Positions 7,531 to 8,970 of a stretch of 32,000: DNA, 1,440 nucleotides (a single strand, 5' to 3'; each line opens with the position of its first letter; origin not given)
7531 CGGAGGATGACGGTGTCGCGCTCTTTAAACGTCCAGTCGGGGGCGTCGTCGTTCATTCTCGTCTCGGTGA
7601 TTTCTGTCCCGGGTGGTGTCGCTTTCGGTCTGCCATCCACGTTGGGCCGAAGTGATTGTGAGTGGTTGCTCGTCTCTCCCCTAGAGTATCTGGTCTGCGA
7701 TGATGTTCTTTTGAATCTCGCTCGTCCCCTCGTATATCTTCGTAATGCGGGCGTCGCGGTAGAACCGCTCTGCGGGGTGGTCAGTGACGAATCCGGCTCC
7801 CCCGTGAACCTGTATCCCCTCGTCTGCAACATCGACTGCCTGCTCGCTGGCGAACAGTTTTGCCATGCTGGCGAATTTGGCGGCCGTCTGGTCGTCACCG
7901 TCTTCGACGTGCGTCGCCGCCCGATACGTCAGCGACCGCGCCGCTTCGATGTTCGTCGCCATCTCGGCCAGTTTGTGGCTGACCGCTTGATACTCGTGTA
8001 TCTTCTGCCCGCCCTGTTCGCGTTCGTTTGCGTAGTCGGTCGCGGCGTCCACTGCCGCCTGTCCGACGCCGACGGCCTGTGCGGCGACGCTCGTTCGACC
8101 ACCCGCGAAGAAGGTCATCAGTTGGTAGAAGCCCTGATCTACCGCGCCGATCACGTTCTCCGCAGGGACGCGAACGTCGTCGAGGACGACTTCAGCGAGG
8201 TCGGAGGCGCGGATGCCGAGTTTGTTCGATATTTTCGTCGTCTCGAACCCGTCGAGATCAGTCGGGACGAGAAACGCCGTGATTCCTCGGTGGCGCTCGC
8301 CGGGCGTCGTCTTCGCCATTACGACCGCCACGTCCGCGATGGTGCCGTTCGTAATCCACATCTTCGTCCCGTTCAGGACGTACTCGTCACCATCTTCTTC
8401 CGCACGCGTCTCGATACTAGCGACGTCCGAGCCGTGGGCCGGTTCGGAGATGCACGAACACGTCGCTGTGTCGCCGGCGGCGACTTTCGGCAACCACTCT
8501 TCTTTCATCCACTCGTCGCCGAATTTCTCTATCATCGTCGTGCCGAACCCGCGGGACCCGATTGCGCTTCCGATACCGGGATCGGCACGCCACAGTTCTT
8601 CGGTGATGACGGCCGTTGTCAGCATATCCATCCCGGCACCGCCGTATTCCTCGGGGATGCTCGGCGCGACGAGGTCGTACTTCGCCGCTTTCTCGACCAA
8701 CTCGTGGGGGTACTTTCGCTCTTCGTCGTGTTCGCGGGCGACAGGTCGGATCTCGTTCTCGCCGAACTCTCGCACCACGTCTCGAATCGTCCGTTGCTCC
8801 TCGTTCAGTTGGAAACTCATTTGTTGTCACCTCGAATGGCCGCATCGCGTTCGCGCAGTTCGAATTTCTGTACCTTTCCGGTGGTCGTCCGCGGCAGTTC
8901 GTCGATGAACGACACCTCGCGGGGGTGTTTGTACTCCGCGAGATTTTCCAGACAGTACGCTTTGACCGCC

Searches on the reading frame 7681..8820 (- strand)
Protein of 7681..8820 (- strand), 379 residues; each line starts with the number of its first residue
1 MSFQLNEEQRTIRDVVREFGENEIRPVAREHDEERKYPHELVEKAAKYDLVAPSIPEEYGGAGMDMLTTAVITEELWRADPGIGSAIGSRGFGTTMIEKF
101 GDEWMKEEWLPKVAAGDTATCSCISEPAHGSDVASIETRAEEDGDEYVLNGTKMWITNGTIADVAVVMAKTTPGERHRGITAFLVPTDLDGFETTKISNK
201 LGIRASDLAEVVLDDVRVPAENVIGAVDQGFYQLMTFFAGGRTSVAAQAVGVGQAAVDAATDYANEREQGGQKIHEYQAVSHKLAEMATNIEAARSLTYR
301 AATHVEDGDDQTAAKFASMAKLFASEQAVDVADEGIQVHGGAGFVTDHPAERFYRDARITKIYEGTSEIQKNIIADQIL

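Call 90: search_protein_families(library=pfam, proteins=[window:7681-8820:-], max_evalue=0.00001)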
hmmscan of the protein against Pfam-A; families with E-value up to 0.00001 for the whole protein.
window:7681-8820:- (379 aa): 4 families
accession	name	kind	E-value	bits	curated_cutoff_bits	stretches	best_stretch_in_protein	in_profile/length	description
PF00441.29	Acyl-CoA_dh_1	-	1.8e-50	171.4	22.4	1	228-379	1-150/150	Acyl-CoA dehydrogenase, C-terminal domain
PF02771.21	Acyl-CoA_dh_N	-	1.1e-34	119.6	22.9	1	6-117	1-113/113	Acyl-CoA dehydrogenase, N-terminal domain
PF02770.24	Acyl-CoA_dh_M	-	2.3e-29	101.9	33.3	1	121-216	1-97/97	Acyl-CoA dehydrogenase, middle domain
PF08028.16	Acyl-CoA_dh_2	-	4.9e-25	88.8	22.7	1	245-367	3-133/134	Acyl-CoA dehydrogenase, C-terminal domain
